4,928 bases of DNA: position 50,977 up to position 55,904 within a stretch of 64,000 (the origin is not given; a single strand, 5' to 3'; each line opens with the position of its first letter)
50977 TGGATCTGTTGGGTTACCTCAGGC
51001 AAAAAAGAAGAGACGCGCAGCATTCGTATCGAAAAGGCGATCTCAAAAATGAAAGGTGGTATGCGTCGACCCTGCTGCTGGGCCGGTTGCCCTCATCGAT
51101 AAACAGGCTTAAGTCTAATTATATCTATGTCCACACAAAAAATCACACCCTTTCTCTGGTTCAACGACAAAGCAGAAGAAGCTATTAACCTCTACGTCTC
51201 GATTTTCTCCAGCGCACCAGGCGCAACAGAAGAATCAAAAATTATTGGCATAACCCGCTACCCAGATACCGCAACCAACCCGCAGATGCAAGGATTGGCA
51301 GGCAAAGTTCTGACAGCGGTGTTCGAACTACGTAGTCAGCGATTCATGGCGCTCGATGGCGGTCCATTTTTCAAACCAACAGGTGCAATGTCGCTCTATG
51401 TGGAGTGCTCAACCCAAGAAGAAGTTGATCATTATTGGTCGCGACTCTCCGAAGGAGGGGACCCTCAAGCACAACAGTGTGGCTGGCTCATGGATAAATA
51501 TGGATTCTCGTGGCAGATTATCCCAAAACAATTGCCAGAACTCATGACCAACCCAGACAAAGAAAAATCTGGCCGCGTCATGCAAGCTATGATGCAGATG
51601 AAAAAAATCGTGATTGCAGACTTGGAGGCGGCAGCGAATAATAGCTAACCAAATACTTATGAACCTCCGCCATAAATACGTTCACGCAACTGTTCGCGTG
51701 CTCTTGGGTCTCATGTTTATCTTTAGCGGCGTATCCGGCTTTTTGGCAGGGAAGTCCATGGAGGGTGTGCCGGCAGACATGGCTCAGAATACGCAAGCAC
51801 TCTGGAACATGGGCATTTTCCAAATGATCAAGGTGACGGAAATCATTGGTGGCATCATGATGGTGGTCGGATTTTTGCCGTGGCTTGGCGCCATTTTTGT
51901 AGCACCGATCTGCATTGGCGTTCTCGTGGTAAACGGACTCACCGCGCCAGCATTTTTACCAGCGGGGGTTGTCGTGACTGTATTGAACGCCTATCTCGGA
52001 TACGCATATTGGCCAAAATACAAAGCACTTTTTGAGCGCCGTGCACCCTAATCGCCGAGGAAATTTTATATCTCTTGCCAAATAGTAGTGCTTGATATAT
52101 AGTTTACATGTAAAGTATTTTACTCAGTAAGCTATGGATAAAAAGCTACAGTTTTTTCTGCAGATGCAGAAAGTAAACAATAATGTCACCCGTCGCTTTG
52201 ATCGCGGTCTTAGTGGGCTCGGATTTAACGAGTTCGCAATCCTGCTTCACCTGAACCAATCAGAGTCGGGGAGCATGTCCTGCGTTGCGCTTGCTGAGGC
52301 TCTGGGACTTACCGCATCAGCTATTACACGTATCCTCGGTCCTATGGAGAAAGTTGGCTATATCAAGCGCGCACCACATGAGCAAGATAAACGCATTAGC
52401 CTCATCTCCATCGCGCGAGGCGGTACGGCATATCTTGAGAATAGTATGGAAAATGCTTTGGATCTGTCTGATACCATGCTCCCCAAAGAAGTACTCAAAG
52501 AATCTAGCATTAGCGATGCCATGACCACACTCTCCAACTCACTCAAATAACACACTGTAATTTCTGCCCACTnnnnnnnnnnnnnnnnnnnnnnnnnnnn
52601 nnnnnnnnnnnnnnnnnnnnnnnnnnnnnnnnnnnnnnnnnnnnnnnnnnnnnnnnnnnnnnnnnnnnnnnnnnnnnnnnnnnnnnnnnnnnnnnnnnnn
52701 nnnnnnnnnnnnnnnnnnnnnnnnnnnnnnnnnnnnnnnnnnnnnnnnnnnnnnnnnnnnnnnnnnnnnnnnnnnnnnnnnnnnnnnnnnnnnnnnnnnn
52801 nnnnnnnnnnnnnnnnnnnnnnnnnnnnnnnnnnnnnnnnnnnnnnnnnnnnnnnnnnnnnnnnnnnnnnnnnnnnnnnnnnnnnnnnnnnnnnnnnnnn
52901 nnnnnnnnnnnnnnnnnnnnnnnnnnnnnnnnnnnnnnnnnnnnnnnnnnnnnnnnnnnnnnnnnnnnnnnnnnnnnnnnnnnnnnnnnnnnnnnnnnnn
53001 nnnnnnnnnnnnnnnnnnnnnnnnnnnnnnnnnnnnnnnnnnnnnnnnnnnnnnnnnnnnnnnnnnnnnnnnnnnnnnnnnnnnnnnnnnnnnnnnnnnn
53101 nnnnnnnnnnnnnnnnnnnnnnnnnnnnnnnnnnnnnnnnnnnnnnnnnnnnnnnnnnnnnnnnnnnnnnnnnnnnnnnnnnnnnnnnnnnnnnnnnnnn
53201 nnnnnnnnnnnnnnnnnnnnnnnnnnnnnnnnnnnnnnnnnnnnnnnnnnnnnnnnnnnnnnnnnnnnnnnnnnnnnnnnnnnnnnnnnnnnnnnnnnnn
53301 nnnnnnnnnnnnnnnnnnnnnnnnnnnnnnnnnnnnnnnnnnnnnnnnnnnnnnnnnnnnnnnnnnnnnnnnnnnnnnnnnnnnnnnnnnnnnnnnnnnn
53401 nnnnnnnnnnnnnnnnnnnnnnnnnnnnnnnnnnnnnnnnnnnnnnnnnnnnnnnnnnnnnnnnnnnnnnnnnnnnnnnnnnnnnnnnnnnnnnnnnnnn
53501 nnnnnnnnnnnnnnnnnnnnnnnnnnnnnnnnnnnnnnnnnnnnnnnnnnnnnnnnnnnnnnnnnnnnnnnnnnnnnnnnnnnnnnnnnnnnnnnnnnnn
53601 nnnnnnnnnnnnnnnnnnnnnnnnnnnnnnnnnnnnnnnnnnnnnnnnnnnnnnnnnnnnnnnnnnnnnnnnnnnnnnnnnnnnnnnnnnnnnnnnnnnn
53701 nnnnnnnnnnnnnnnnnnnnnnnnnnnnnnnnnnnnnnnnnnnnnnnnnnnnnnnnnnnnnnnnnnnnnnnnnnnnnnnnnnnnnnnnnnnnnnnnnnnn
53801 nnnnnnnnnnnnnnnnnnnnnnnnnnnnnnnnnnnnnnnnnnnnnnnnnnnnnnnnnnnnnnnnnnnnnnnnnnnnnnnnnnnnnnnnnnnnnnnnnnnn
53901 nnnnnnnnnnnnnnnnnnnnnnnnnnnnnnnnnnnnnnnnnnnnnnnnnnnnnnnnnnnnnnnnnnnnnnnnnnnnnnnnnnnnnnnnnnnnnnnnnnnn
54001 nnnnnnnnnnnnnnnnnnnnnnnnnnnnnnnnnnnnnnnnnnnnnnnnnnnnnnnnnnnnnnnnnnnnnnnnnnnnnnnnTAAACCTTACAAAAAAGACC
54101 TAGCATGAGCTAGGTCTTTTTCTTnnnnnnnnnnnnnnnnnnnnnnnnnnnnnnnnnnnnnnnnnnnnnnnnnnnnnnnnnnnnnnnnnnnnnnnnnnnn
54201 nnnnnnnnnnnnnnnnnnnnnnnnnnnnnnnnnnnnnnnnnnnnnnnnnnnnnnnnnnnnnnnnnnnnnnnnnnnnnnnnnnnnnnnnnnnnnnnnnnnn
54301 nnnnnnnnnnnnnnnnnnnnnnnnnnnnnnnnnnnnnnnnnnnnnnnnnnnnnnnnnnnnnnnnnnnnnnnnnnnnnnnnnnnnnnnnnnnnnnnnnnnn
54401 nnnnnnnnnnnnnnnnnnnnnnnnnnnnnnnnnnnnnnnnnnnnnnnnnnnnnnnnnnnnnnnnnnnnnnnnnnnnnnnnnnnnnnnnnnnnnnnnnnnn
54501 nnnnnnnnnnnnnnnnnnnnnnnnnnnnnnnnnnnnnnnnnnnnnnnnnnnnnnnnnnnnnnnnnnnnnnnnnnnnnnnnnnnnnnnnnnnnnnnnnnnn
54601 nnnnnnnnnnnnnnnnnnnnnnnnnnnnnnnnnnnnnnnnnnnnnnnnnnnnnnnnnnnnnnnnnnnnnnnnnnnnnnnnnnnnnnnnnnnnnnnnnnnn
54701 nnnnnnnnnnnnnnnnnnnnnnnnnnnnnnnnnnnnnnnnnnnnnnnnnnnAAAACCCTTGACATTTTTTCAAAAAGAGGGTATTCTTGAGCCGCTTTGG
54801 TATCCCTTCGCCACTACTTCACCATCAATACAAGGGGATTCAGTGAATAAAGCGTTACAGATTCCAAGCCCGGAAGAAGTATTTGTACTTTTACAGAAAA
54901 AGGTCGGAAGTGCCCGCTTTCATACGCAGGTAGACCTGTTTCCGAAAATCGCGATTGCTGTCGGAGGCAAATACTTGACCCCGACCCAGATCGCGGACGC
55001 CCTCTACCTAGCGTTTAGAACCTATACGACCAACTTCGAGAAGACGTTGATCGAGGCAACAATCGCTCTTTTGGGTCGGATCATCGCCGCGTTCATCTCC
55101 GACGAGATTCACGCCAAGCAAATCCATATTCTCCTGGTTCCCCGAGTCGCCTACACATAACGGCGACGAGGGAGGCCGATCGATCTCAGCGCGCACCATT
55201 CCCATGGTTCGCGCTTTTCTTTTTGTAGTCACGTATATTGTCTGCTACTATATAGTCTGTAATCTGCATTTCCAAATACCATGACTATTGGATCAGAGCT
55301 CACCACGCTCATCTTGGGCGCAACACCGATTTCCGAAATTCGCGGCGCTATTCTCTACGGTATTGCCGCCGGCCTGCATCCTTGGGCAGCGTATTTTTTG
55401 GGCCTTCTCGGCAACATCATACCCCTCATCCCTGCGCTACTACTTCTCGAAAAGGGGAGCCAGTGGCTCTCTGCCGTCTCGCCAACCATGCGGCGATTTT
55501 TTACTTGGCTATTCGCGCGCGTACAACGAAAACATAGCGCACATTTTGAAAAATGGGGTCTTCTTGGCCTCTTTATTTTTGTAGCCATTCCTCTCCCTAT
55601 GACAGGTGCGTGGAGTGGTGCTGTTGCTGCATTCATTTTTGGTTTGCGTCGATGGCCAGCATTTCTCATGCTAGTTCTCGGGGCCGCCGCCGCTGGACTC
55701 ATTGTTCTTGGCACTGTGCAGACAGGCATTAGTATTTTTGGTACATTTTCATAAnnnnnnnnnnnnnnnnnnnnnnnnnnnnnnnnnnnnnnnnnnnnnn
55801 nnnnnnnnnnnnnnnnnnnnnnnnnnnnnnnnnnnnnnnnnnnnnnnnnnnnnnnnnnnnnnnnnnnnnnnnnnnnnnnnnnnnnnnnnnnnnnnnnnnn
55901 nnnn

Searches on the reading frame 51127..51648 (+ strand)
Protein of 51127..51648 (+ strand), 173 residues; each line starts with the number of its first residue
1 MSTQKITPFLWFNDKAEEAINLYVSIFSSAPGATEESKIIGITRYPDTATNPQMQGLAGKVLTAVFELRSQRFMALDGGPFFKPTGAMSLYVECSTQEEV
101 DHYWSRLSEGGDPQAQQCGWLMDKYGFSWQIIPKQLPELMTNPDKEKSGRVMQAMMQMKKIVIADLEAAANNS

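Call 73: search_protein_families(library=pfam, max_evalue=0.001, proteins=[window:51127-51648:+])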
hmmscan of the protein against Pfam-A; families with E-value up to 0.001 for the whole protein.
window:51127-51648:+ (173 aa): 1 family
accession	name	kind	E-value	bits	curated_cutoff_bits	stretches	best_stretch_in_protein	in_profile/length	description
PF06983.19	3-dmu-9_3-mt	-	6e-39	133.6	24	1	4-132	1-116/116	3-demethylubiquinone-9 3-methyltransferase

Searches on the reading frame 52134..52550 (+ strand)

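Call 73: search_protein_families(library=pfam, max_evalue=0.001, proteins=[window:52134-52550:+])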
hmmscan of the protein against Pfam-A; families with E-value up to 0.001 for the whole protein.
window:52134-52550:+ (138 aa): 7 families
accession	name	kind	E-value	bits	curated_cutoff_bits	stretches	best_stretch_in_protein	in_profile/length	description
PF12802.13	MarR_2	-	6.7e-11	42.6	27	1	27-88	1-61/61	MarR family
PF01047.28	MarR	-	9.7e-11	41.8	24.6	1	32-88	4-58/59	MarR family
PF13412.12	HTH_24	-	4.5e-06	26.6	21.9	1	33-78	5-48/48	Winged helix-turn-helix DNA-binding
PF22381.2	Staph_reg_Sar_Rot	-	0.00013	22.4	27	1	28-94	11-75/85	Transcriptional regulator SarA/Rot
PF13463.12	HTH_27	-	0.00016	22.3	22.2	1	32-93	4-64/68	Winged helix DNA-binding domain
PF09339.16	HTH_IclR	-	0.00028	21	22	1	34-79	6-50/52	IclR helix-turn-helix domain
PF13601.12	HTH_34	-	0.00042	20.9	27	1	34-105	3-73/80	Winged helix DNA-binding domain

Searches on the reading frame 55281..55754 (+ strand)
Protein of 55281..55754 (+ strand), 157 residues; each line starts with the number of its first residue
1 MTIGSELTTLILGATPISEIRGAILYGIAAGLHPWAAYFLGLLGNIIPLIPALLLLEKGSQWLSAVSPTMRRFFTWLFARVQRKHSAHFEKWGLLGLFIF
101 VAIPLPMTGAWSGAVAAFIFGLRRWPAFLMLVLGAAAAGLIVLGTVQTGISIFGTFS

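Call 9: search_protein_families(library=pfam, max_evalue=1, proteins=[window:55281-55754:+])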
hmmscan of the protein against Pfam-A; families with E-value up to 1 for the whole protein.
window:55281-55754:+ (157 aa): 1 family
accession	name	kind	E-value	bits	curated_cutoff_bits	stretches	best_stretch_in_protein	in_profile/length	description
PF06695.16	Sm_multidrug_ex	-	2.9e-36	125.2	30.7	1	19-141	1-121/121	Putative small multi-drug export protein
